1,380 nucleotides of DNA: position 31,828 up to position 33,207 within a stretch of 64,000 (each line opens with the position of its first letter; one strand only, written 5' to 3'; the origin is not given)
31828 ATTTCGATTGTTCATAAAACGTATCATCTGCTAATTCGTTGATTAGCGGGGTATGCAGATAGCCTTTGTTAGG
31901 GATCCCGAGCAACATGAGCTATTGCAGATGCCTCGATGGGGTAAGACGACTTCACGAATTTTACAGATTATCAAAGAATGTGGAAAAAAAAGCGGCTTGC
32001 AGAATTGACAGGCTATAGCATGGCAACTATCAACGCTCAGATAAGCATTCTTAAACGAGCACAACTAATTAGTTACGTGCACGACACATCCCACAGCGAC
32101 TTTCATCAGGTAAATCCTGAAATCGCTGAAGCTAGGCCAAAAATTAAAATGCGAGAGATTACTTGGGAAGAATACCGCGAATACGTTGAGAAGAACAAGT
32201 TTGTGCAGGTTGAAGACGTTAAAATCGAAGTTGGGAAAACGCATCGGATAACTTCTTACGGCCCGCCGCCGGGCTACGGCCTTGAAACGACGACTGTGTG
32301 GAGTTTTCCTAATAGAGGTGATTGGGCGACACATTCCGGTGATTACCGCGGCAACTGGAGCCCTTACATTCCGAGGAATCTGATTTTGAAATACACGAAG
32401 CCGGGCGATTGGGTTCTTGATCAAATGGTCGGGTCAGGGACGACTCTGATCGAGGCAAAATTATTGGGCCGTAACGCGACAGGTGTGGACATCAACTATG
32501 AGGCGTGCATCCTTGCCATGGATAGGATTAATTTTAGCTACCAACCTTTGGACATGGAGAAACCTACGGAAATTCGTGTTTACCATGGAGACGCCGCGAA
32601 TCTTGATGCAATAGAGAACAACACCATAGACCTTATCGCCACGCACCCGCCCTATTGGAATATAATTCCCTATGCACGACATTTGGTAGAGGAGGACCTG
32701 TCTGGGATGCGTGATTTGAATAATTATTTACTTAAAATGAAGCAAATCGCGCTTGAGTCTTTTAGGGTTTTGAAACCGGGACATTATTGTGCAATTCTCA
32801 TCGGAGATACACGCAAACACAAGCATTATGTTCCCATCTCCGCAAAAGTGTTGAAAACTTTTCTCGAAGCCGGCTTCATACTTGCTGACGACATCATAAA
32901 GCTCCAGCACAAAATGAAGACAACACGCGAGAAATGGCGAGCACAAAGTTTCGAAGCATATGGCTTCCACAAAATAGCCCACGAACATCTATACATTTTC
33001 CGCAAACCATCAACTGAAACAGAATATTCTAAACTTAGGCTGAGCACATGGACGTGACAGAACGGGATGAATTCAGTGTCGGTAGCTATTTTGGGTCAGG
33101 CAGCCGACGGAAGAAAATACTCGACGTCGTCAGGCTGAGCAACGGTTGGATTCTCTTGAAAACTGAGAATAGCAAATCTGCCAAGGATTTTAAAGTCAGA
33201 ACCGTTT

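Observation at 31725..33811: Low-GC, tRNA-Cys-adjacent two-gene module: HTH-fused methyltransferase translationally coupled to an unknown 205-aa protein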

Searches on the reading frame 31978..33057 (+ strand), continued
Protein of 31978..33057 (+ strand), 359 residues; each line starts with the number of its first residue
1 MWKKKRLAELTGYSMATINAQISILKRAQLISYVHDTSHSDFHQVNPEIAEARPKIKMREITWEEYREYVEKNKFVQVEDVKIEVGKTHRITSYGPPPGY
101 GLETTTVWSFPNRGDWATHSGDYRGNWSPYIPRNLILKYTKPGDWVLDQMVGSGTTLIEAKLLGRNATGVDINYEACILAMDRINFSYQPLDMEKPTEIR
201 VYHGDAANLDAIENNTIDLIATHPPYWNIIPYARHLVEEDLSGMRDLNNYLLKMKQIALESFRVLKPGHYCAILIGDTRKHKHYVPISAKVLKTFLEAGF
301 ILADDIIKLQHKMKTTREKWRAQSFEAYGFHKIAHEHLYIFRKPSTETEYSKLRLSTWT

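Call 30: search_solved_structures(query=window:31978-33054:+, max_evalue=0.001)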
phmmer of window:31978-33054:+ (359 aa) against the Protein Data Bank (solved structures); distinct sequences matched with E-value up to 0.001: 11.
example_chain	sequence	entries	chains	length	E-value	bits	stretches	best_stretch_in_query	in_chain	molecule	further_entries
2zie_A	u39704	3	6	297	6.5e-11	45.3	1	200-315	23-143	Putative modification methylase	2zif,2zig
1g60_A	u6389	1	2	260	1.6e-05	27.6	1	135-176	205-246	Adenine-specific Methyltransferase MboIIA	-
8s9n_A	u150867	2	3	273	1.7e-05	27.5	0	134-175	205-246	DNA cytosine-N4 methyltransferase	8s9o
8urk_A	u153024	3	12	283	1.9e-05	27.4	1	130-187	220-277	Methyltransferase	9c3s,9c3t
8s9m_A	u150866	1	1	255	2.5e-05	26.9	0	134-175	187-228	DNA cytosine-N4 methyltransferase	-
9c3u_A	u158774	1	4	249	3.5e-05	26.5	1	130-185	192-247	Methyltransferase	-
6pbd_A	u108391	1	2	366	8.5e-05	25.2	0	134-178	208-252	Modification methylase CcrMI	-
5hek_A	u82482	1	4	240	0.00013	24.6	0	134-186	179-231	Adenine specific DNA methyltransferase (DpnA)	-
5hfj_A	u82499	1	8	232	0.00019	24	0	134-185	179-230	Adenine specific DNA methyltransferase (DpnA)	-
6zxw_G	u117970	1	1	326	0.00082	21.9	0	138-230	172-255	tRNA (Guanine(10)-N2)-dimethyltransferase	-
6zxv_A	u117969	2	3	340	0.00089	21.8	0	138-230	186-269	tRNA (Guanine(10)-N2)-dimethyltransferase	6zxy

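Call 43: find_encoding_contigs(protein=P0121, flank=4000, max_places=6)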
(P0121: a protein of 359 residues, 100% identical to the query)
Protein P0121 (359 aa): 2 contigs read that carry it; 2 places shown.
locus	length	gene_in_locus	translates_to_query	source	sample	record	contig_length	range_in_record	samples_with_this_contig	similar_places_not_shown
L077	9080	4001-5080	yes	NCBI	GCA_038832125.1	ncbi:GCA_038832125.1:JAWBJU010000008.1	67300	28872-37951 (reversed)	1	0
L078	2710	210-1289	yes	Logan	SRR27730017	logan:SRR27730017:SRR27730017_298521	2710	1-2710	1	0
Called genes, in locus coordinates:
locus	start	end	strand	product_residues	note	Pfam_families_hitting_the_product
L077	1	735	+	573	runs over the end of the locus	PF04055:Radical_SAM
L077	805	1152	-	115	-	-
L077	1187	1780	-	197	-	PF13304:AAA_21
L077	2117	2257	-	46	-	-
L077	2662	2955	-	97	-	-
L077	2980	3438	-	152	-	-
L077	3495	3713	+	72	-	-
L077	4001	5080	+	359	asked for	PF01555:N6_N4_Mtase, PF01170:UPF0020 (faint), PF01555:N6_N4_Mtase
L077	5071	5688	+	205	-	-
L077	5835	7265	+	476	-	-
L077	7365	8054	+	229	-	PF02730:AFOR_N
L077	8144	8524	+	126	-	PF01314:AFOR_C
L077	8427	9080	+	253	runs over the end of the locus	PF01314:AFOR_C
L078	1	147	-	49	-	?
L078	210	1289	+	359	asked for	PF01555:N6_N4_Mtase, PF01170:UPF0020 (faint), PF01555:N6_N4_Mtase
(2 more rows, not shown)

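Call 61: find_encoding_contigs(protein=P0154, flank=3500, max_places=3)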
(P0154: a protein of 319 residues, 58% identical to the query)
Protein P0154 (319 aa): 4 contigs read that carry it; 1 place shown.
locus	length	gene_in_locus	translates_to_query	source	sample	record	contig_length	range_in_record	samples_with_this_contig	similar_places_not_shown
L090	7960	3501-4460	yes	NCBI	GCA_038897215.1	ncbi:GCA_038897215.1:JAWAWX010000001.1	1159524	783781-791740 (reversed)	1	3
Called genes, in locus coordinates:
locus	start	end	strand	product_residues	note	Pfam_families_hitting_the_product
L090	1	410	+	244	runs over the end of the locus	PF00005:ABC_tran, PF13304:AAA_21 (weak)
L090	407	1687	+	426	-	PF12679:ABC2_membrane_2, PF12698:ABC2_membrane_3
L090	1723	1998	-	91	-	PF03477:ATP-cone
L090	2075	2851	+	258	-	PF00106:adh_short, PF13561:adh_short_C2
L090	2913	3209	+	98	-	PF01918:Alba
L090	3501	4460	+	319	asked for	PF01555:N6_N4_Mtase, PF01170:UPF0020 (weak), PF13649:Methyltransf_25 (faint), PF13847:Methyltransf_31 (faint), PF08241:Methyltransf_11 (faint), PF01555:N6_N4_Mtase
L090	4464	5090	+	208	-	-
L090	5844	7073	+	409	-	PF00330:Aconitase, PF28406:AcnX_3rd (faint), PF00330:Aconitase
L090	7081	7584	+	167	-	PF00694:Aconitase_C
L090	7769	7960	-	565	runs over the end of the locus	PF00920:ILVD_EDD_N, PF24877:ILV_EDD_C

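Call 62: find_encoding_contigs(protein=P0142, flank=3500, max_places=3)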
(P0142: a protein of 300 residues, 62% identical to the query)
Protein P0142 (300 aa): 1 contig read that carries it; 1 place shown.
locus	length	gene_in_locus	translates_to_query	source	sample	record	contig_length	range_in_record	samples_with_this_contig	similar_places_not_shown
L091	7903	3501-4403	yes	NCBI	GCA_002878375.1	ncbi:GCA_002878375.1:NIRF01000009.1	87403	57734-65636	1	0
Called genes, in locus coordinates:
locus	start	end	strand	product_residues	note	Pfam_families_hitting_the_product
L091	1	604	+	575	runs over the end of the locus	PF00664:ABC_membrane, PF00005:ABC_tran, PF09818:ABC_ATPase (faint), PF02463:SMC_N (weak)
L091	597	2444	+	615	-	PF00664:ABC_membrane, PF00005:ABC_tran, PF00004:AAA (faint)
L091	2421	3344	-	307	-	PF00291:PALP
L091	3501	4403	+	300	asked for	PF01555:N6_N4_Mtase, PF01170:UPF0020 (weak), PF01555:N6_N4_Mtase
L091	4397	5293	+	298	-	PF04556:DpnII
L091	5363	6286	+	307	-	PF02126:PTE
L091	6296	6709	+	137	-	PF07963:N_methyl (weak)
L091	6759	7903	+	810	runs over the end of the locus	PF22666:Glyco_hydro_2_N2, PF02837:Glyco_hydro_2_N, PF00703:Glyco_hydro_2, PF02836:Glyco_hydro_2_C (weak), PF17786:Mannosidase_ig, PF17753:Ig_mannosidase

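Call 64: search_protein_families(library=pfam, proteins=[L090:4464-5087:+, L091:4397-5290:+], max_evalue=0.05)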
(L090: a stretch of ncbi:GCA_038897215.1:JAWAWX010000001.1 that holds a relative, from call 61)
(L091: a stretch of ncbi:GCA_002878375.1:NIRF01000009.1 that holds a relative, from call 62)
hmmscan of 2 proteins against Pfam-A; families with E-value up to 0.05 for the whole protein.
L090:4464-5087:+ (208 aa): 0 families

L091:4397-5290:+ (298 aa): 1 family
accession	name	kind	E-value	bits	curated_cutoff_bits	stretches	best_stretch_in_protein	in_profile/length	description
PF04556.18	DpnII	-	1.9e-66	224.7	23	1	21-290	3-272/278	DpnII restriction endonuclease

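Call 72: search_protein_families(library=pfam, proteins=[P0124], max_evalue=0.05)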
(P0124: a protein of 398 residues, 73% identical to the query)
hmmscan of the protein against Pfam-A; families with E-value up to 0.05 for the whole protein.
P0124 (398 aa): 9 families
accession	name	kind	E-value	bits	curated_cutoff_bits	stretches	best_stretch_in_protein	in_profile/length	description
PF01555.25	N6_N4_Mtase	-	1.9e-26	93.9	26.7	2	105-216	104-219/221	DNA methylase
PF13412.12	HTH_24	-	2.4e-07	30.7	21.9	1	23-66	4-47/48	Winged helix-turn-helix DNA-binding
PF01170.24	UPF0020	-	2.7e-06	27.7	22.3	1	177-204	27-54/197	RMKL-like, methyltransferase domain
PF08241.18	Methyltransf_11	-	9e-05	23.5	21.2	1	187-258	5-66/95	Methyltransferase domain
PF01022.26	HTH_5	-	0.00012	22.3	22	1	41-68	20-47/47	Bacterial regulatory protein, arsR family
PF13649.12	Methyltransf_25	-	0.0016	19.5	27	1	182-258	1-70/97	Methyltransferase domain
PF13545.12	HTH_Crp_2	-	0.0022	18.4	27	1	37-70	23-56/70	Crp-like helix-turn-helix domain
PF08221.17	HTH_9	-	0.026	15.1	23.4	0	21-69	12-60/62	RNA polymerase III subunit RPC82 helix-turn-helix domain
PF12802.13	MarR_2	-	0.033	14.8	27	0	27-68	10-52/61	MarR family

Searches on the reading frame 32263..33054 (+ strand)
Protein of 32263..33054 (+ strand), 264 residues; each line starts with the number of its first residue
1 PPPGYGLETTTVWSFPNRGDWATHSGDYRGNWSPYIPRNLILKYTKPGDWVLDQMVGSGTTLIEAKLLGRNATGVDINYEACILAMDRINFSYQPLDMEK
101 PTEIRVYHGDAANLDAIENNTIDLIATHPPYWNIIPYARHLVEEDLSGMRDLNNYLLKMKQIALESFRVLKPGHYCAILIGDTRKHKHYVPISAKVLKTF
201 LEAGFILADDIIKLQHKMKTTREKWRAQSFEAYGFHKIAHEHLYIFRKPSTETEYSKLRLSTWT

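Call 67: search_dna_similar(query=window:32263-33054:+, collection=plasmids, mode=protein, max_evalue=1e-20, max_rows=25)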
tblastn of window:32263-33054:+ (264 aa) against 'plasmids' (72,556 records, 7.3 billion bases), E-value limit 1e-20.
Records with a match: 1; places in all: 1; records where one place covers at least 80% of the query: 1.
Best place of each record, by identity: <60% 1.
By first word of the organism name: Fusobacterium 1.
By predicted mobility (MOB-suite, as given by PLSDB): non-mobilizable 1.
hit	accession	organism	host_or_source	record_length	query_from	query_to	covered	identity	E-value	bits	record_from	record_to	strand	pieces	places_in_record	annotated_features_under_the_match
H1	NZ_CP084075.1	Fusobacterium vincentii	-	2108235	2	253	95%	48.4%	4e-69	238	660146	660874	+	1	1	none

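Call 68: search_dna_similar(query=window:32263-33054:+, collection=phages, mode=protein, max_evalue=1e-20, max_rows=15)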
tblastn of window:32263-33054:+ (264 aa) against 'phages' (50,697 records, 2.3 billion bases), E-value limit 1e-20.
No match.

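Call 69: get_annotated_region(hit=H1, flank=4000)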
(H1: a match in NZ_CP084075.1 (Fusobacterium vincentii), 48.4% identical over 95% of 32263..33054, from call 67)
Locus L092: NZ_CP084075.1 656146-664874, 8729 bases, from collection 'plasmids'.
description: Fusobacterium vincentii strain SB055 plasmid pSB055A, complete sequence
organism: Fusobacterium vincentii (NCBI taxid 155615)
taxonomy: Bacteria; Fusobacteriota; Fusobacteriia; Fusobacteriales; Fusobacteriaceae; Fusobacterium; Fusobacterium vincentii
host: -; source: -; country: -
typing (MOB-suite, as given by PLSDB): non-mobilizable
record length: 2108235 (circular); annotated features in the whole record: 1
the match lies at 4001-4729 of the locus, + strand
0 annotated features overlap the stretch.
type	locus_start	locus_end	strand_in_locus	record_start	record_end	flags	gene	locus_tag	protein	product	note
